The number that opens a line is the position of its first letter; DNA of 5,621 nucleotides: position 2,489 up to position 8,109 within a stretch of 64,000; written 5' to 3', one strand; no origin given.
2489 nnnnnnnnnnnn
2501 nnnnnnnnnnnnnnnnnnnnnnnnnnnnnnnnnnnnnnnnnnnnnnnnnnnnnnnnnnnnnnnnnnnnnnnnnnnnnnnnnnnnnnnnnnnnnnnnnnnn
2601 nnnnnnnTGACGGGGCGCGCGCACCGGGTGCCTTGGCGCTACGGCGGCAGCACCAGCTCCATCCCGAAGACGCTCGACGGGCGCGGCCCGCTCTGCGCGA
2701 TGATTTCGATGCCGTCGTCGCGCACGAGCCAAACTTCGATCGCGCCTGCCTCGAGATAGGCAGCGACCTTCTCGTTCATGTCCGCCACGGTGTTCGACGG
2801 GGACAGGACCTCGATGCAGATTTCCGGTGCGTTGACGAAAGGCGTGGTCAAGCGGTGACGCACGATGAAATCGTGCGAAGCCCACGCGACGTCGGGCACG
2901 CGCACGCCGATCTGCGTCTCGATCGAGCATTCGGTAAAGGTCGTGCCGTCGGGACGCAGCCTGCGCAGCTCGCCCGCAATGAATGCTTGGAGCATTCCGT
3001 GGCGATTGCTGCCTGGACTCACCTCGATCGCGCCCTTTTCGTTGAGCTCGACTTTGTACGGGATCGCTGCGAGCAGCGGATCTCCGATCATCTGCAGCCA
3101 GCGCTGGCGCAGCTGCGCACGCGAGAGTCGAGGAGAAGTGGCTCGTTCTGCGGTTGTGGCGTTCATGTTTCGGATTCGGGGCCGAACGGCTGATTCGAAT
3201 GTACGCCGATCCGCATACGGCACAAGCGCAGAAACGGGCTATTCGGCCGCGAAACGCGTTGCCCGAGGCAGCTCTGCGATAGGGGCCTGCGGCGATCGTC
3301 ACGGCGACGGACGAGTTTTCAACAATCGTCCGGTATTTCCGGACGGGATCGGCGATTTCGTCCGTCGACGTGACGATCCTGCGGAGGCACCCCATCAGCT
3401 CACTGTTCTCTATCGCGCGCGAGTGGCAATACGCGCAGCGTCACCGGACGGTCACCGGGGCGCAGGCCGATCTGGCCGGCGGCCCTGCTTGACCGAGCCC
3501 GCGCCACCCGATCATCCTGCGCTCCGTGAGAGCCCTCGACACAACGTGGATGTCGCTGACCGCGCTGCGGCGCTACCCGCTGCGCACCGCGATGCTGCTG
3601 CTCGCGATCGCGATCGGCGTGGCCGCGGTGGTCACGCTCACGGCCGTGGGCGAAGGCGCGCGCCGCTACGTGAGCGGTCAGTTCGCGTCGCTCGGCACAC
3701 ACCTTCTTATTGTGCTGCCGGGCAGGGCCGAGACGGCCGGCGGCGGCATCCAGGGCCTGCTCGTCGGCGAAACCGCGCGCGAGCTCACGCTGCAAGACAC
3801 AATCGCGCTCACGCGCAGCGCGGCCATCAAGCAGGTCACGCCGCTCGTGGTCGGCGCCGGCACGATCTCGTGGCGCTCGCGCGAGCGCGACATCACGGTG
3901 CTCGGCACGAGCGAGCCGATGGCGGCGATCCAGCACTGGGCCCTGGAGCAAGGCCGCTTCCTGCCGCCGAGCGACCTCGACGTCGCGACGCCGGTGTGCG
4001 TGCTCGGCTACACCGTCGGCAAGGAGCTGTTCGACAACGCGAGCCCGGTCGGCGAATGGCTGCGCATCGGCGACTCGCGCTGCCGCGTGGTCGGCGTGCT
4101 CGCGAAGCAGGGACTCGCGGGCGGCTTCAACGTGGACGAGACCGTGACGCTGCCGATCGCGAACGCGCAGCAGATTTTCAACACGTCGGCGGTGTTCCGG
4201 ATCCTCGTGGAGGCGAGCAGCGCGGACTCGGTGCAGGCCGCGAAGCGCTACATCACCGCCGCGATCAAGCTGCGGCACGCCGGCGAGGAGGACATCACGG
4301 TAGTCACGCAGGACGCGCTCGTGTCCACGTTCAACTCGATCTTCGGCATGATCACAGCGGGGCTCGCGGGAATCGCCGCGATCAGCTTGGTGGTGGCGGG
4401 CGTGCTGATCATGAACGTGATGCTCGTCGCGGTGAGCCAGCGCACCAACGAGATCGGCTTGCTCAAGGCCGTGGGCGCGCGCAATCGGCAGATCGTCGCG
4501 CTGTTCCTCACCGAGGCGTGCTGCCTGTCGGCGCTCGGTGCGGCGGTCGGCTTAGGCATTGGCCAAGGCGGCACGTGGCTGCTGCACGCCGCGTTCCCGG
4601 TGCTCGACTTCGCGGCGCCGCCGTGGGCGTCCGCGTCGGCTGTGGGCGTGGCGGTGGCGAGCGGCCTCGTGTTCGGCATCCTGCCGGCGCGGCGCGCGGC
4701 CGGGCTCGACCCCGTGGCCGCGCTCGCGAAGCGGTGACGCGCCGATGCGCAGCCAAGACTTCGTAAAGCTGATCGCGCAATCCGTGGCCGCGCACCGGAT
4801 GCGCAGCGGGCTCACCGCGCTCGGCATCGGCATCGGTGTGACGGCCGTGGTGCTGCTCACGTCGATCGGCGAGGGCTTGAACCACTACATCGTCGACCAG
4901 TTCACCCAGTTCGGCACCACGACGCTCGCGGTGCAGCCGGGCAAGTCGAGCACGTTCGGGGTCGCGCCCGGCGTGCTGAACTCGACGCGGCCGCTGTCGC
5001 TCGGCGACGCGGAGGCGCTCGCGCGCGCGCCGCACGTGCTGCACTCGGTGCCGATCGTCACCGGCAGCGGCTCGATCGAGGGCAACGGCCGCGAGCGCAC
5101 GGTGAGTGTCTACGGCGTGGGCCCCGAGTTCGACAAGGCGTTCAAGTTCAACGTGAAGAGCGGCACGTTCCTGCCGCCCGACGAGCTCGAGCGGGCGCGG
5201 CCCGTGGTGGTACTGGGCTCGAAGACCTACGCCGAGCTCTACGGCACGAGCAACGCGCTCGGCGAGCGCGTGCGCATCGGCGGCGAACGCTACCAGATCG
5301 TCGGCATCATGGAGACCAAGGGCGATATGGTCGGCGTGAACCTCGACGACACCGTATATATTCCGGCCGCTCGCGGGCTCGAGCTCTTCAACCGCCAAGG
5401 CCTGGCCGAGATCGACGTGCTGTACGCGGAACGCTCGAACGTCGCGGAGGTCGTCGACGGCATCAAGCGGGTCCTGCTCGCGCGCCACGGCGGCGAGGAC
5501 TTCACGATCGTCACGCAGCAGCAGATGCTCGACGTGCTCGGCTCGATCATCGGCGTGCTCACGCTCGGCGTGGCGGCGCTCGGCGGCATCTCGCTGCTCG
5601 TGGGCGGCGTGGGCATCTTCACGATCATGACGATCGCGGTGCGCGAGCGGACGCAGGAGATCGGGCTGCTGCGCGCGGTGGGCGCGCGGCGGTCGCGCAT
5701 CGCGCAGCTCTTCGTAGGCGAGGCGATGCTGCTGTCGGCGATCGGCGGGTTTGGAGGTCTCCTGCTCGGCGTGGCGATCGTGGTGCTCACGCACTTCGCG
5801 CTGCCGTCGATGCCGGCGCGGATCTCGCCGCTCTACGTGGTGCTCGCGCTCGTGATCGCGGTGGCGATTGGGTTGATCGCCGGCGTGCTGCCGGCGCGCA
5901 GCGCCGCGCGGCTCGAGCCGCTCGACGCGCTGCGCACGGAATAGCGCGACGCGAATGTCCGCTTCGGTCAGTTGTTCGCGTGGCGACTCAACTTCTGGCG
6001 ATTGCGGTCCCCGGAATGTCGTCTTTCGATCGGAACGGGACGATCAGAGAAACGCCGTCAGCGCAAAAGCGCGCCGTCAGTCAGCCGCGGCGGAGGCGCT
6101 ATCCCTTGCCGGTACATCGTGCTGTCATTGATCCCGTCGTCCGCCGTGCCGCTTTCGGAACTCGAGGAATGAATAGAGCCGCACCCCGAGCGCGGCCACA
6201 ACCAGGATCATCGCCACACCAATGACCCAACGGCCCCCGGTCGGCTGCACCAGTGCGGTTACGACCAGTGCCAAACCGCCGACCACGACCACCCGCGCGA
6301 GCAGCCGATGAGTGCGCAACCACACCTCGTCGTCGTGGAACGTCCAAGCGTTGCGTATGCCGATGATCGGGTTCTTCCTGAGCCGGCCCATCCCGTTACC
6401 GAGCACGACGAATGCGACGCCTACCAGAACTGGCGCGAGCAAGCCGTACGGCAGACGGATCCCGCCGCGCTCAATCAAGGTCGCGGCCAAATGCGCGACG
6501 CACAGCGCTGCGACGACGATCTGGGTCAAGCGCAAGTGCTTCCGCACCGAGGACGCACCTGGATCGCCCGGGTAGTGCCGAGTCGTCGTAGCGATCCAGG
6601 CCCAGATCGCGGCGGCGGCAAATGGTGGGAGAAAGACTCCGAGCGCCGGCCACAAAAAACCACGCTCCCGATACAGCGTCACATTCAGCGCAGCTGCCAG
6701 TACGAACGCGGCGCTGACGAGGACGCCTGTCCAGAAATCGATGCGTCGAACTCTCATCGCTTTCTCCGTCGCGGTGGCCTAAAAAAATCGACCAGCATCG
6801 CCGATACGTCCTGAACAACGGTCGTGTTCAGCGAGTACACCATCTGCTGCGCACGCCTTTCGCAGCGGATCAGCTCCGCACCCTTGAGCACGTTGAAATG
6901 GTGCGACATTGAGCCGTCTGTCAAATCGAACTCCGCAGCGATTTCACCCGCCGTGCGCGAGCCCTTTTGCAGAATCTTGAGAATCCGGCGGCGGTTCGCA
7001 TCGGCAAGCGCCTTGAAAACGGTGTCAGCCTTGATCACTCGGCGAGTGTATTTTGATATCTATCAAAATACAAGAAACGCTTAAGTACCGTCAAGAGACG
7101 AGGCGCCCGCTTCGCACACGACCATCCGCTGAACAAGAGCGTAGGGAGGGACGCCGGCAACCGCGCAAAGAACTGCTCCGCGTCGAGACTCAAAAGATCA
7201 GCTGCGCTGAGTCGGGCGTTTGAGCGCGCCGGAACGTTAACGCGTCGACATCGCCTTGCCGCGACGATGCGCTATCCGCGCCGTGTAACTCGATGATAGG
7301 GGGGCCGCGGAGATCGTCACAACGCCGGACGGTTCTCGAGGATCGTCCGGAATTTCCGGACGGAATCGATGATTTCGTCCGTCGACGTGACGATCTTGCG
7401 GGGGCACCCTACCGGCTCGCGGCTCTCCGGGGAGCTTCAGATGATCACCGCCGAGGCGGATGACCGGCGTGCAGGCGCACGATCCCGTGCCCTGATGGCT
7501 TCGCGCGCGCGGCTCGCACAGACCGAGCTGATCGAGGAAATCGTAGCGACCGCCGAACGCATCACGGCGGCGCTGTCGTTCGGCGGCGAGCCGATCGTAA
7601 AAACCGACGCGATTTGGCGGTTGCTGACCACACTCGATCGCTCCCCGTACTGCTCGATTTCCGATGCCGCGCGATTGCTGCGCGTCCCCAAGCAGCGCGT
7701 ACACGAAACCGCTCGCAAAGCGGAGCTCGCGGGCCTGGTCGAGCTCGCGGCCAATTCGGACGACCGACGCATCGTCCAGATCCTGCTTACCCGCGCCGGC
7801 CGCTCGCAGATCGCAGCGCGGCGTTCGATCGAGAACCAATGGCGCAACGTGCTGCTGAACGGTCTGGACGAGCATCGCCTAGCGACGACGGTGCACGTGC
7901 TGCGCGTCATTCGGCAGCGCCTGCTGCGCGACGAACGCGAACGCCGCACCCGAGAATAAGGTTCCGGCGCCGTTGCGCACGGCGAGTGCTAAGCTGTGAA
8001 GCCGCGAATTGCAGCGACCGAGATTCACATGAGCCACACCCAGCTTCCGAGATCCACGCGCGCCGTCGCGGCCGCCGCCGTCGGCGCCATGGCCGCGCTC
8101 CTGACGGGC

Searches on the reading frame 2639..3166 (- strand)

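Call 22: search_protein_families(library=pfam, proteins=[window:2639-3166:-], max_evalue=0.001)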
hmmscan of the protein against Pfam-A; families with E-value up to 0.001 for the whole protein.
window:2639-3166:- (175 aa): 1 family
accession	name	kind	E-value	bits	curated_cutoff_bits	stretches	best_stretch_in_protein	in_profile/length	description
PF05685.18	Uma2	-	1.3e-17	64.3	27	1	37-155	13-136/172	Putative restriction endonuclease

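Call 42: search_protein_families(library=ncbifam, proteins=[window:2639-3166:-], max_evalue=0.01)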
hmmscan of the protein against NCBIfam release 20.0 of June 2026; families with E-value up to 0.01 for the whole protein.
window:2639-3166:- (175 aa): 0 families

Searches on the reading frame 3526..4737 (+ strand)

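Call 22: search_protein_families(library=pfam, proteins=[window:3526-4737:+], max_evalue=0.001)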
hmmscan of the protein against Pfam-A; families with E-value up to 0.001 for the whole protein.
window:3526-4737:+ (403 aa): 2 families
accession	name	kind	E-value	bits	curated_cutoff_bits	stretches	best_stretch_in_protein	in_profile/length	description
PF12704.14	MacB_PCD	-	9.6e-42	144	27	1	21-245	1-206/207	MacB-like periplasmic core domain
PF02687.27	FtsX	-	1.5e-19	70.7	25.5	1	283-396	3-120/120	FtsX-like permease C-terminal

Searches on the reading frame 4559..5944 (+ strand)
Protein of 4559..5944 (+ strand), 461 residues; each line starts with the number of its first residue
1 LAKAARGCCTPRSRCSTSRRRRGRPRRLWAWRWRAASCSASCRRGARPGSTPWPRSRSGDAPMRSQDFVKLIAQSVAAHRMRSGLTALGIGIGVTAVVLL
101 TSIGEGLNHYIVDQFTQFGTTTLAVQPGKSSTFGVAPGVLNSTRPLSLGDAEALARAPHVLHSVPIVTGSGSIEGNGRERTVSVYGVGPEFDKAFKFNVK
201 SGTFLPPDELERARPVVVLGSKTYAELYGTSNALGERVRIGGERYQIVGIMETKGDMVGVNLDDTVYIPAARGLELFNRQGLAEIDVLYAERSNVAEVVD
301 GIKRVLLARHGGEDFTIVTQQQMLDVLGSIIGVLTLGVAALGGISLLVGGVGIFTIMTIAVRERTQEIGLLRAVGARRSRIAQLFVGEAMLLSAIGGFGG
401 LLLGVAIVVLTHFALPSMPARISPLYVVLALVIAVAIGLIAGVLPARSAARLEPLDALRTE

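Call 22: search_protein_families(library=pfam, proteins=[window:4559-5944:+], max_evalue=0.001)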
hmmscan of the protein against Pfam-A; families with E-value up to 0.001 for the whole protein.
window:4559-5944:+ (461 aa): 2 families
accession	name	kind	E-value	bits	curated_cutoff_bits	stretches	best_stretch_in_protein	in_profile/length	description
PF12704.14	MacB_PCD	-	9.6e-42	144.1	27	1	83-304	1-206/207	MacB-like periplasmic core domain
PF02687.27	FtsX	-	1.1e-20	74.3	25.5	1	341-454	3-120/120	FtsX-like permease C-terminal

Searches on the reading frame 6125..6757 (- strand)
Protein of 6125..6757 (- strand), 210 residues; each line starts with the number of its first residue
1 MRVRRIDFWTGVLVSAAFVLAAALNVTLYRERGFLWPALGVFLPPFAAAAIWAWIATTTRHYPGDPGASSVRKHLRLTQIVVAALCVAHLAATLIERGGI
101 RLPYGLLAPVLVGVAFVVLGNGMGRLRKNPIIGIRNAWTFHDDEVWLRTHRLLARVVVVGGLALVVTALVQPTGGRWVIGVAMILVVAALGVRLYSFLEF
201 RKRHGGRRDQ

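Call 22: search_protein_families(library=pfam, proteins=[window:6125-6757:-], max_evalue=0.001)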
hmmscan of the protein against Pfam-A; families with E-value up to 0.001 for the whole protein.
window:6125-6757:- (210 aa): 1 family
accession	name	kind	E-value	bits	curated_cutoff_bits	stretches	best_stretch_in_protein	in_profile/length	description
PF13630.11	SdpI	-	9.8e-15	54.9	28.2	1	126-196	2-71/71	SdpI/YfhL protein family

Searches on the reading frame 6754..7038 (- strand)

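Call 22: search_protein_families(library=pfam, proteins=[window:6754-7038:-], max_evalue=0.001)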
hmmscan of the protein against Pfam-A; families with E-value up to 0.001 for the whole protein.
window:6754-7038:- (94 aa): 3 families
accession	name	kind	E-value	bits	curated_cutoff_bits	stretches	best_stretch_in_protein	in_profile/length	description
PF12840.13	HTH_20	-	1.2e-12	48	27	1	11-59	1-50/51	Helix-turn-helix domain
PF01022.26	HTH_5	-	7.7e-12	45.3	22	1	14-57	2-45/47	Bacterial regulatory protein, arsR family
PF13412.12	HTH_24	-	0.00056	19.9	21.9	1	13-58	2-48/48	Winged helix-turn-helix DNA-binding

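Call 42: search_protein_families(library=ncbifam, proteins=[window:6754-7038:-], max_evalue=0.01)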
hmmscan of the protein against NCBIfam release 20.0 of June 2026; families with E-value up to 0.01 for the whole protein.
window:6754-7038:- (94 aa): 8 families
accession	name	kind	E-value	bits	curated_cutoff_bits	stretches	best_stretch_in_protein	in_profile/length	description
NF033789.1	repress_SdpR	subfamily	1.8e-31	107.8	100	1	7-85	1-79/79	autorepressor SdpR family transcription factor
NF033788.1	HTH_metalloreg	subfamily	2.3e-21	75.4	55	1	5-78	2-76/77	metalloregulator ArsR/SmtB family transcription factor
NF045707.1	Dbac_1936_reg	equivalog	1.4e-11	44.3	115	1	6-80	9-83/99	ArsR/SmtB-type metalloregulator TsoR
NF041413.1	ArsR_Rv2640c_fam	equivalog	9.3e-10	38.9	155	1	8-81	36-112/118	Rv2640c family ArsR-like transcriptional regulator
NF047906.1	CdPbTransRegCmtR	equivalog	2.5e-09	37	150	1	8-79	15-86/104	Cd(II)/Pb(II)-sensing metalloregulatory transcriptional regulator CmtR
NF040642.1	sulf_sens_BigR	equivalog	1.1e-06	28.6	155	1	6-83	12-89/95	sulfite-sensing transcriptional repressor BigR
NF007528.0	PRK10141.1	subfamily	0.00033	20.5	97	1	4-74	6-77/117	metalloregulator ArsR/SmtB family transcription factor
NF053755.1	MsvR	equivalog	0.00033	20.4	220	1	8-76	7-78/236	transcriptional factor MsvR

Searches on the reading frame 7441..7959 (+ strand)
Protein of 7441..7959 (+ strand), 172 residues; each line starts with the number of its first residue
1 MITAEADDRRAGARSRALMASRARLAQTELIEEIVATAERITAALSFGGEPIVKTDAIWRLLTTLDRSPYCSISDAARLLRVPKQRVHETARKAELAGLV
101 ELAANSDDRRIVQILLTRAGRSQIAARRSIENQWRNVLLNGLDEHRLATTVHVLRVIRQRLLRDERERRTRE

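Call 22: search_protein_families(library=pfam, proteins=[window:7441-7959:+], max_evalue=0.001)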
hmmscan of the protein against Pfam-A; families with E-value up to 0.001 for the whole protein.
window:7441-7959:+ (172 aa): 2 families
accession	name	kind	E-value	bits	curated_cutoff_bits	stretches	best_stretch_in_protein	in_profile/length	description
PF12802.13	MarR_2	-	1.8e-09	38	27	1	59-111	8-61/61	MarR family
PF25212.1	HVO_A0114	-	0.00015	21.9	27.6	1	55-109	21-75/84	HVO_A0114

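Call 41: search_solved_structures(query=window:7441-7959:+, max_evalue=0.01)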
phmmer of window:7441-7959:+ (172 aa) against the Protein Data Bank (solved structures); distinct sequences matched with E-value up to 0.01: 6.
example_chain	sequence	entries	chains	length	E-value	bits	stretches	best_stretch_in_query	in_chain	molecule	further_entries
3nrv_A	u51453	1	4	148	7e-05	26.8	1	58-142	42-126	Putative transcriptional regulator (MarR/EmrR family)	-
7dvr_A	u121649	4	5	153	0.00016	25.6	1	71-164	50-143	HTH marR-type domain-containing protein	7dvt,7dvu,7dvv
3bpv_A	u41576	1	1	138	0.00022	25.2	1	54-145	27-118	Transcriptional regulator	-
3bpx_A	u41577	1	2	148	0.00022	25.1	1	54-146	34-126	Transcriptional regulator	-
7dvs_A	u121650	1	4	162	0.00023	25.1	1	71-163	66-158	MarR family transcriptional regulator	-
2nnn_A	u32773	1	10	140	0.0055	20.6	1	37-129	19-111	Probable transcriptional regulator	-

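Call 42: search_protein_families(library=ncbifam, proteins=[window:7441-7959:+], max_evalue=0.01)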
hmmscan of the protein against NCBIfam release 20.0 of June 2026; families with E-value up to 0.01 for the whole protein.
window:7441-7959:+ (172 aa): 5 families
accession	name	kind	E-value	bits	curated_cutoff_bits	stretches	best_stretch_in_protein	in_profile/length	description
NF045593.1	bilirub_TF_BilQ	equivalog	8.8e-09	35.2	125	1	63-159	37-133/135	bilirubin utilization transcriptional regulator BilQ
NF053814.1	teico_TcaR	equivalog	0.00033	20.8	170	1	82-161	64-145/151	MarR family transcriptional regulator TcaR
NF050133.1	TransRegFabT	equivalog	0.00073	19.8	200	1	68-157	41-130/138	fatty acid biosynthesis transcriptional regulator FabT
NF052438.1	TransRegRv0880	equivalog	0.0022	17.8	220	1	97-158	75-136/143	Rv0880 family HTH-type transcriptional regulator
TIGR02337.1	HpaR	equivalog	0.0077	16.1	121.2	0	55-154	27-126/130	homoprotocatechuate degradation operon regulator HpaR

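Call 60: find_homologous_proteins(query=window:7441-7959:+, max_evalue=0.00001)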
Query window:7441-7959:+ (172 aa): 28 proteins with E <= 0.00001 among 1122 candidates.
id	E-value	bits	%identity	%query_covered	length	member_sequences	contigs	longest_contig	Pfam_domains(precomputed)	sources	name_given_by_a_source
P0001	8.9e-98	343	100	100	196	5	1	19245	PF12802.14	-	-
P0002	2.8e-73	263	83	94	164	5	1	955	PF12802.14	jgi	jgi:DNA-binding MarR family transcriptional regulator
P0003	1.5e-68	248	73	92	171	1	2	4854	PF12802.14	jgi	jgi:DNA-binding MarR family transcriptional regulator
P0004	1.7e-60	222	69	94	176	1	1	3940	PF12802.14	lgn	-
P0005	4.2e-55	204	73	87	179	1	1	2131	PF12802.14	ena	-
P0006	1.4e-50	190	63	80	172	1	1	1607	PF12802.14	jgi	jgi:DNA-binding MarR family transcriptional regulator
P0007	6.7e-50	188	71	84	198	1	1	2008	PF12802.14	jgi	-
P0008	4.2e-49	185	55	99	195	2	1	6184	PF12802.14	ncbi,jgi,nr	ncbi:MAG TPA: MarR family transcriptional regulator [Gemmatimonadales bacterium]|jgi:DNA-binding Mar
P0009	6.0e-49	184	68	87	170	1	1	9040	PF12802.14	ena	-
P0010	2.4e-48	182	64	76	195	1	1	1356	PF12802.14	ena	-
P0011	8.5e-48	181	67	84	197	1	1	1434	PF12802.14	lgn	-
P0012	1.5e-47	180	66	85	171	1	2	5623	PF12802.14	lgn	-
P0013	2.0e-46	176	61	79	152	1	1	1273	PF12802.14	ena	-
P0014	1.5e-45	173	65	85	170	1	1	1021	PF12802.14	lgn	-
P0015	4.8e-45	172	76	67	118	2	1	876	PF12802.14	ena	-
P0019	1.4e-38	151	60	81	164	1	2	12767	PF12802.14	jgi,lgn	jgi:DNA-binding MarR family transcriptional regulator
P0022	1.0e-36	145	56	87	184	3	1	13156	PF12802.14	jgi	jgi:DNA-binding MarR family transcriptional regulator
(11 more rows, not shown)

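Call 61: find_encoding_contigs(protein=P0003, flank=5000, max_places=2)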
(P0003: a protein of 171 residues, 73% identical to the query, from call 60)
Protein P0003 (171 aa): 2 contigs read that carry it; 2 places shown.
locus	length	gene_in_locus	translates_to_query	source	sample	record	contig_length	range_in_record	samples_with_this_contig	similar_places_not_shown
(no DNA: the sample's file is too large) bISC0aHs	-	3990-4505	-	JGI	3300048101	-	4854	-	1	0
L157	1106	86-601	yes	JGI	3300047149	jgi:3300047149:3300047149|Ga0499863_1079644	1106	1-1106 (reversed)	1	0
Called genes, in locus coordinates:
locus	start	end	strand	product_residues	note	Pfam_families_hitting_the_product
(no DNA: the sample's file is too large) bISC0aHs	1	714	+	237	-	?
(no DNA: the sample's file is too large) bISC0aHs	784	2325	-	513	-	PF07992:Pyr_redox_2 (faint), PF01494:FAD_binding_3, PF21274:Rng_hyd_C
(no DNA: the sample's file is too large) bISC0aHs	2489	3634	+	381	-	PF12704:MacB_PCD, PF02687:FtsX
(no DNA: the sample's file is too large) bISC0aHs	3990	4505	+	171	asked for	PF12802:MarR_2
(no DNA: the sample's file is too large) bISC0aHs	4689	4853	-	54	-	?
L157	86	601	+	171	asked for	PF12802:MarR_2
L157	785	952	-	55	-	-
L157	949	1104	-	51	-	?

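Call 62: find_encoding_contigs(protein=P0009, flank=6000, max_places=2)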
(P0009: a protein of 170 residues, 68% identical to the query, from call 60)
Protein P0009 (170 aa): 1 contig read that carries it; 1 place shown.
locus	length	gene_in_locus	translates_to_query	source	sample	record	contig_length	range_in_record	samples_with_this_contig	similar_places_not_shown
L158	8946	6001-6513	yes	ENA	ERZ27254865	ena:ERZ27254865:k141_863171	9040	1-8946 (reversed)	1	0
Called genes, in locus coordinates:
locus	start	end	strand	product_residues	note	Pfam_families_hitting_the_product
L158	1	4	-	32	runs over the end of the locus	?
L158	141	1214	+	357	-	PF15887:Peptidase_Mx (weak)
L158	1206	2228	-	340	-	PF07478:Dala_Dala_lig_C, PF13535:ATP-grasp_4 (faint)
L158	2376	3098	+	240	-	PF03807:F420_oxidored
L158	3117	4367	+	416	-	PF07995:GSDH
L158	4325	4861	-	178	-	PF01850:PIN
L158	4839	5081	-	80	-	-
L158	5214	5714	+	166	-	PF06496:DUF1097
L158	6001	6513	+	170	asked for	PF12802:MarR_2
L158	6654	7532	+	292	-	PF01738:DLH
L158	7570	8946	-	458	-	?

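Call 63: find_encoding_contigs(protein=P0019, flank=8000, max_places=2)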
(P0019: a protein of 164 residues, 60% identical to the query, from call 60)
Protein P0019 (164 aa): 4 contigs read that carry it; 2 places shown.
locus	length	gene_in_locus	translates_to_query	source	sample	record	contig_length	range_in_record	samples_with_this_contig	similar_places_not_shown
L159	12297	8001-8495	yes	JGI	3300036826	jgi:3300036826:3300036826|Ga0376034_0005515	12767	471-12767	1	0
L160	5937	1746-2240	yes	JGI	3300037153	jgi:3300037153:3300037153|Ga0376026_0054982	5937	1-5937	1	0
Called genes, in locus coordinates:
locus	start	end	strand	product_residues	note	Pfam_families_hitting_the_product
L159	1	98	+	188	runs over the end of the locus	?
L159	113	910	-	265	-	PF12412:DUF3667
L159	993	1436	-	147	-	PF19649:DUF6152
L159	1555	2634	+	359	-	PF15887:Peptidase_Mx (weak)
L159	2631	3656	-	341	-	PF07478:Dala_Dala_lig_C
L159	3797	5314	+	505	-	-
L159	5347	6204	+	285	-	PF03446:NAD_binding_2 (faint), PF03807:F420_oxidored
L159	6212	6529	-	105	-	PF11373:DUF3175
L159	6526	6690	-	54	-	-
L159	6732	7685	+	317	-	PF27457:RNase_HII_N, PF01351:RNase_HII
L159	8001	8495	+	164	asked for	PF12802:MarR_2 (weak)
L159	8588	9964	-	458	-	PF08309:LVIVD (faint)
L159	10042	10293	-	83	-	-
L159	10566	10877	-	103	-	-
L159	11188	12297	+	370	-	?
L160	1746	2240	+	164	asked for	PF12802:MarR_2 (weak)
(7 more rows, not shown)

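Call 64: find_encoding_contigs(protein=P0022, flank=8000, max_places=2)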
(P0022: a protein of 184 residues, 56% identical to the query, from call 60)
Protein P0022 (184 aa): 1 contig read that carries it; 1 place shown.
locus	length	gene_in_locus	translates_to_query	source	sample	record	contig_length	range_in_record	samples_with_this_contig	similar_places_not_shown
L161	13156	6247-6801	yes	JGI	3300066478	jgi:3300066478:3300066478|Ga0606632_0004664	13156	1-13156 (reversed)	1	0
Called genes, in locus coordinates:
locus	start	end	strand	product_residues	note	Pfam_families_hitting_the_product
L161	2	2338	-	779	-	?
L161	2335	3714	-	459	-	PF26769:HAMP_PhoQ, PF00512:HisKA (weak), PF02518:HATPase_c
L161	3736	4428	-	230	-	PF00072:Response_reg, PF00486:Trans_reg_C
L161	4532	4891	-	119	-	PF03413:PepSY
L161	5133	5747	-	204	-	-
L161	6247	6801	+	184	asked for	PF12802:MarR_2 (weak)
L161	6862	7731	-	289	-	PF01503:PRA-PH (faint), PF03819:MazG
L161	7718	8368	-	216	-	PF00293:NUDIX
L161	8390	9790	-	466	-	PF00206:Lyase_1, PF10415:FumaraseC_C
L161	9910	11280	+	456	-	PF00206:Lyase_1, PF08328:ASL_C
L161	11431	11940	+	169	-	PF25559:DUF7931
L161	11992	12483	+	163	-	PF00293:NUDIX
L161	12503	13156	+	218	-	?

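Call 75: find_encoding_contigs(protein=P0004, flank=4000, max_places=1)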
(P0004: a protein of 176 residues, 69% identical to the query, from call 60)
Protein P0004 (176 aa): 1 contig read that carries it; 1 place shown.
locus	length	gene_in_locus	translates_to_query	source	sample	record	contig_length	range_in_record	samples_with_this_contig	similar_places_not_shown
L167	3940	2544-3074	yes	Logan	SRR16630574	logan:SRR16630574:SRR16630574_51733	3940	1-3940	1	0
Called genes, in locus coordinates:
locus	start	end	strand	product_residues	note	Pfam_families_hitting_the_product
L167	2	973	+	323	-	?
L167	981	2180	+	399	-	PF12704:MacB_PCD, PF02687:FtsX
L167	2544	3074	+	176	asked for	PF12802:MarR_2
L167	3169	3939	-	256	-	?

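Call 76: find_encoding_contigs(protein=P0008, flank=6000, max_places=1)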
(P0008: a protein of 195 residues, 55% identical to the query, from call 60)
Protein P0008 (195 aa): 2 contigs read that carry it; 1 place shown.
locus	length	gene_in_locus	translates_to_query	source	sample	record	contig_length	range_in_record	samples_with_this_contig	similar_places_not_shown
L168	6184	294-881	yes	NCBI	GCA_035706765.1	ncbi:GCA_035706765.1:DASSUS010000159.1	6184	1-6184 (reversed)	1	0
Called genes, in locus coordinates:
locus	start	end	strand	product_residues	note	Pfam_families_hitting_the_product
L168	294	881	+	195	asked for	PF12802:MarR_2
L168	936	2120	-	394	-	PF00144:Beta-lactamase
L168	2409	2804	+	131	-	PF19649:DUF6152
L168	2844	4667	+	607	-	-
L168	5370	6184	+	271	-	?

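Call 77: find_encoding_contigs(protein=P0012, flank=6000, max_places=1)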
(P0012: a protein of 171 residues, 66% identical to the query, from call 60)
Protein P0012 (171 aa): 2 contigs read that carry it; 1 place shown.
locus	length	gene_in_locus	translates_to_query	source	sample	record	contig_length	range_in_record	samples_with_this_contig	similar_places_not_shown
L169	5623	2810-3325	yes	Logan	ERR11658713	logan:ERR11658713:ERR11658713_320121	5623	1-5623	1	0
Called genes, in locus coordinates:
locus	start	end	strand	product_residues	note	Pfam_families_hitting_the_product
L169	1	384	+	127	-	?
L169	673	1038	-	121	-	PF05239:PRC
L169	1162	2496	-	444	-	-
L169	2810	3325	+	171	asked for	PF12802:MarR_2 (weak)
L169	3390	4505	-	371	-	PF19649:DUF6152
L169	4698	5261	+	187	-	PF05685:Uma2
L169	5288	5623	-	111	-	?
